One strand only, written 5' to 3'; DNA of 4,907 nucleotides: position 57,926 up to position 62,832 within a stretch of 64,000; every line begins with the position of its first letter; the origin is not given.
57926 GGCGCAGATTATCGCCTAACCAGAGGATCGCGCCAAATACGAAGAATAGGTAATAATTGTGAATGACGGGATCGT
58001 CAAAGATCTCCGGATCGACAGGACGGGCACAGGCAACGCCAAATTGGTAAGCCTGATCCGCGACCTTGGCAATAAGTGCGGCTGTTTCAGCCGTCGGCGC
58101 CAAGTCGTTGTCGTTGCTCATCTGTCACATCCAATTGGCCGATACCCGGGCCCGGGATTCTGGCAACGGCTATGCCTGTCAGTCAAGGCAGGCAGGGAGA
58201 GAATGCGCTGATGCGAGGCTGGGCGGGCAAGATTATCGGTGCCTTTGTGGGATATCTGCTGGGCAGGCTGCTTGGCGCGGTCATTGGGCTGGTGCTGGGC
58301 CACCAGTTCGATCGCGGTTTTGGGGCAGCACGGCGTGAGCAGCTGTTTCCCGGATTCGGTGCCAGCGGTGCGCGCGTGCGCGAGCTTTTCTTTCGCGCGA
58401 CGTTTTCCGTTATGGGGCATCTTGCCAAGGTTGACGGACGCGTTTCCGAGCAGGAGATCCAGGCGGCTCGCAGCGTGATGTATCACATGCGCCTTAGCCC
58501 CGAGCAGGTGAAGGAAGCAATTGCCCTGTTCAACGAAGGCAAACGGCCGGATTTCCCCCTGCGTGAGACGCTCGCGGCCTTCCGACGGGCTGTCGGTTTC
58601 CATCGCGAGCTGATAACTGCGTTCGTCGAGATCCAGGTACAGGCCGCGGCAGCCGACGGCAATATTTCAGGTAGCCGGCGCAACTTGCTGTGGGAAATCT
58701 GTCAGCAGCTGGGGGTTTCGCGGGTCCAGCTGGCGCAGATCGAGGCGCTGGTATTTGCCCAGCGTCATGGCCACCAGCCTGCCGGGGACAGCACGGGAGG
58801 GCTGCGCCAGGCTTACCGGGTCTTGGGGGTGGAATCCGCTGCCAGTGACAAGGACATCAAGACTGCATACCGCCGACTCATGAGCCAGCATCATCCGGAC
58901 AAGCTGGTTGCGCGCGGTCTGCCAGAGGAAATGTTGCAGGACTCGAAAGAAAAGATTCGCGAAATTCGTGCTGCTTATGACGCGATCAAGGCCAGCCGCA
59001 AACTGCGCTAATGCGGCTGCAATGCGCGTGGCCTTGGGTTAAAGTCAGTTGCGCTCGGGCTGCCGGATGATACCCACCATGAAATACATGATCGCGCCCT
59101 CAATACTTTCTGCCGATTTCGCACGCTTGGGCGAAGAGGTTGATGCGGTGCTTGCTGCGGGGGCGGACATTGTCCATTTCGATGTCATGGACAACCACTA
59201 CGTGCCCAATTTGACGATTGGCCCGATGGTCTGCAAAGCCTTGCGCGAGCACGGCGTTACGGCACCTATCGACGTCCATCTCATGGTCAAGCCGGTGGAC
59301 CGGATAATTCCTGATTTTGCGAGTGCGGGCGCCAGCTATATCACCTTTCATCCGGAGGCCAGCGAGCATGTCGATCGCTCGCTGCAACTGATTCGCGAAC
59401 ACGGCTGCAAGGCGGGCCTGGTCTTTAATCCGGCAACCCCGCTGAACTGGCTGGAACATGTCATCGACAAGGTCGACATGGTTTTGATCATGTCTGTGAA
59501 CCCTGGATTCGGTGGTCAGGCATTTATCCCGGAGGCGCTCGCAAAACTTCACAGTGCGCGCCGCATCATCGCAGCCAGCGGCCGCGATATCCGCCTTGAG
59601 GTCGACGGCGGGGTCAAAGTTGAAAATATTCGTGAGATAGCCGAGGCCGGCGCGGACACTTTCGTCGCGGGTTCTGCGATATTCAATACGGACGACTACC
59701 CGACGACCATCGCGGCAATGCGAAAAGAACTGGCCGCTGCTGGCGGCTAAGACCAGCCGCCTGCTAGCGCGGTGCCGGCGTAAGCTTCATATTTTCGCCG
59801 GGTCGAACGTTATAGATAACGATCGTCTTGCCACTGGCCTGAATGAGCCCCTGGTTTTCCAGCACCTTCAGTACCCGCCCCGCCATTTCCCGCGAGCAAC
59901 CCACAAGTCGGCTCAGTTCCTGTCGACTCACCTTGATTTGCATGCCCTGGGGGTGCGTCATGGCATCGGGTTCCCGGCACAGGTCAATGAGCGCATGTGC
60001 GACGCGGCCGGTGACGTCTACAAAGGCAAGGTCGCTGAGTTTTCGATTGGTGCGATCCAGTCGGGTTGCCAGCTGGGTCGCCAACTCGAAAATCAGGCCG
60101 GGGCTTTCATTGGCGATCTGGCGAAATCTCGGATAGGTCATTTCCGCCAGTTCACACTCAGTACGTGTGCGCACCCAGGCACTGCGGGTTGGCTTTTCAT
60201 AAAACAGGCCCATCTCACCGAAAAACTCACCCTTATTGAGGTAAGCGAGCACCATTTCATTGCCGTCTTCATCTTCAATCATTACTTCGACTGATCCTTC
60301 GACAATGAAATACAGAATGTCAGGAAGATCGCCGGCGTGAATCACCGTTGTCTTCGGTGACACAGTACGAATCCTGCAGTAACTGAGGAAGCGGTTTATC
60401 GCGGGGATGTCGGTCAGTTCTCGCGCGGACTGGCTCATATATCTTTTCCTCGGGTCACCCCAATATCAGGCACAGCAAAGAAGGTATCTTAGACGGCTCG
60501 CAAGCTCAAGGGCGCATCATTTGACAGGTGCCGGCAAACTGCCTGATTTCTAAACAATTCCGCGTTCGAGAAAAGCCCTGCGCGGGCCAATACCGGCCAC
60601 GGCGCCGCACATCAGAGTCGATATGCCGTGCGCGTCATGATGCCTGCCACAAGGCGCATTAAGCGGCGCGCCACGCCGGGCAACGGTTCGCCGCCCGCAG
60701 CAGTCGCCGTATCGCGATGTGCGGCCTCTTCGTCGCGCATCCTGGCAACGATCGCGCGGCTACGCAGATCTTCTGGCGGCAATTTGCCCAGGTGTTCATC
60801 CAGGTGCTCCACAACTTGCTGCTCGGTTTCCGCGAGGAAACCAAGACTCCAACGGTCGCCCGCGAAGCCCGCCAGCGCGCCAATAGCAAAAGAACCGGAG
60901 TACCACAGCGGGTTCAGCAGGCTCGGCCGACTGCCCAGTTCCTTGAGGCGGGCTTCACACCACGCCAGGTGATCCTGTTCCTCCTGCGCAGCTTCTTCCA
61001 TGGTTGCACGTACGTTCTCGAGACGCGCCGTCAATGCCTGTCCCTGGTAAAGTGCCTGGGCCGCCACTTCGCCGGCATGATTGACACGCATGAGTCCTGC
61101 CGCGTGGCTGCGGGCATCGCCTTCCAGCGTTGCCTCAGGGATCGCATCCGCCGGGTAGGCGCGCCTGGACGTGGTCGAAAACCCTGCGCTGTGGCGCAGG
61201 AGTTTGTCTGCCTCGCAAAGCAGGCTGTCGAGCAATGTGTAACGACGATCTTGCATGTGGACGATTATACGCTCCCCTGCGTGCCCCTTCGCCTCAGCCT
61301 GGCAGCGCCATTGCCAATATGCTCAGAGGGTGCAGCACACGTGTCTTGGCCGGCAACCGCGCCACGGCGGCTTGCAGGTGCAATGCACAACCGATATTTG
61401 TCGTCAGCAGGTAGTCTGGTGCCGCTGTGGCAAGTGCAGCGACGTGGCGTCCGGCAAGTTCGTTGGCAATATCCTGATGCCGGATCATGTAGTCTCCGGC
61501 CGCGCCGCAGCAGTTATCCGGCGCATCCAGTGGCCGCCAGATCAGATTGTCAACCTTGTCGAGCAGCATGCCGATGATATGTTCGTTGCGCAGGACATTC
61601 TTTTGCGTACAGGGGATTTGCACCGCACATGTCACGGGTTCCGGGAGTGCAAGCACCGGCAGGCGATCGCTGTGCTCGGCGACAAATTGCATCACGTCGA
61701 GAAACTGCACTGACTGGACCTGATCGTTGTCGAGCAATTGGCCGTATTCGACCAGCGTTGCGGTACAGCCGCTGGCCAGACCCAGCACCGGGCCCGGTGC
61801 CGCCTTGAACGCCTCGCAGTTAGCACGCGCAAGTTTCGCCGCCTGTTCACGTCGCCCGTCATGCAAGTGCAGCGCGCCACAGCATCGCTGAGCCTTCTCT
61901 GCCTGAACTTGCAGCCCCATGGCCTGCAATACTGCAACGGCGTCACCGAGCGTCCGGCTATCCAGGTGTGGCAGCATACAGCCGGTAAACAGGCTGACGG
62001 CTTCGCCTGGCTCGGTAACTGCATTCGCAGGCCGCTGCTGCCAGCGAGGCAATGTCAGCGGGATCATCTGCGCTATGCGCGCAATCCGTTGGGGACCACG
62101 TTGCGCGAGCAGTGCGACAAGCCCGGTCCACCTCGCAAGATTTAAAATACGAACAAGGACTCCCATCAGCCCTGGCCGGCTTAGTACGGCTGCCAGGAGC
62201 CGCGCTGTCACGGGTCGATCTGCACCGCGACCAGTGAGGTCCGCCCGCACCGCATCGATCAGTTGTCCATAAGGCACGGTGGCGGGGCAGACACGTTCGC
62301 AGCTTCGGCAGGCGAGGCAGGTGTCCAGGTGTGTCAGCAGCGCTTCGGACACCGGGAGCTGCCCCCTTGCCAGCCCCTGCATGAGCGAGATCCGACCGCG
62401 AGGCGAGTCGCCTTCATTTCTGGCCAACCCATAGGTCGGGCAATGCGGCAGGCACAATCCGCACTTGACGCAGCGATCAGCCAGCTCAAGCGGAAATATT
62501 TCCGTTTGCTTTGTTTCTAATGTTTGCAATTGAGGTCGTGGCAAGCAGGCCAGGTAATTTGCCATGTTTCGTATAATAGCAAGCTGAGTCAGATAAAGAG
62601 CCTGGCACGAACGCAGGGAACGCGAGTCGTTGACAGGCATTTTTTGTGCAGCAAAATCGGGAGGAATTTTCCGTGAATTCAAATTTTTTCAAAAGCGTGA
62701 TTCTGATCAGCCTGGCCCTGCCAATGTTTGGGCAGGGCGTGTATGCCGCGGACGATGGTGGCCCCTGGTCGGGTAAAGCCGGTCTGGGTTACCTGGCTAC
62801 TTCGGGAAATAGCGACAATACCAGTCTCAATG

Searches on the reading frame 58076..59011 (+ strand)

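Call 15: search_protein_families(library=pfam, proteins=[window:58076-59011:+], max_evalue=0.00001)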
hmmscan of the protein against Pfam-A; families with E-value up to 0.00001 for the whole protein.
window:58076-59011:+ (311 aa): 2 families
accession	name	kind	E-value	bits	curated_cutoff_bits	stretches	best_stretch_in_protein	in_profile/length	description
PF05099.18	TerB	-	4.3e-16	59.7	24.4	1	108-223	3-117/118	Tellurite resistance protein TerB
PF00226.36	DnaJ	-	6.3e-12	45.9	27.8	1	246-308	2-57/63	DnaJ domain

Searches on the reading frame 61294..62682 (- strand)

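Call 44: search_protein_families(library=pfam, proteins=[window:61294-62682:-], max_evalue=0.00001)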
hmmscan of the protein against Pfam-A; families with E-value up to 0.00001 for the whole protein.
window:61294-62682:- (462 aa): 9 families
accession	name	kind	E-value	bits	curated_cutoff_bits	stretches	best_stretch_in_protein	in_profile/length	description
PF02754.22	CCG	-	3.3e-20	72.4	20.6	2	229-310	1-84/85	Cysteine-rich domain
PF13183.11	Fer4_8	-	9.2e-12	45.8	27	1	68-135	2-67/68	4Fe-4S dicluster domain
PF12838.12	Fer4_7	-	7.8e-09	36.3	27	1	70-135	1-51/52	4Fe-4S dicluster domain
PF13534.11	Fer4_17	-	9.4e-09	36.1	22.2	1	70-136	1-60/61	4Fe-4S dicluster domain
PF13484.11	Fer4_16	-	9.3e-07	30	30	1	70-134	1-65/66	4Fe-4S double cluster binding domain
PF00037.32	Fer4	-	3.5e-06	27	21.1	0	69-83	6-20/24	4Fe-4S binding domain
PF12837.12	Fer4_6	-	4e-06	27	25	0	68-83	6-21/24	4Fe-4S binding domain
PF13237.11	Fer4_10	-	5.3e-06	26.7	25.5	0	68-133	6-53/53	4Fe-4S dicluster domain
PF12797.12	Fer4_2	-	5.6e-06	26.4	24.5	0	117-134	5-22/22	4Fe-4S binding domain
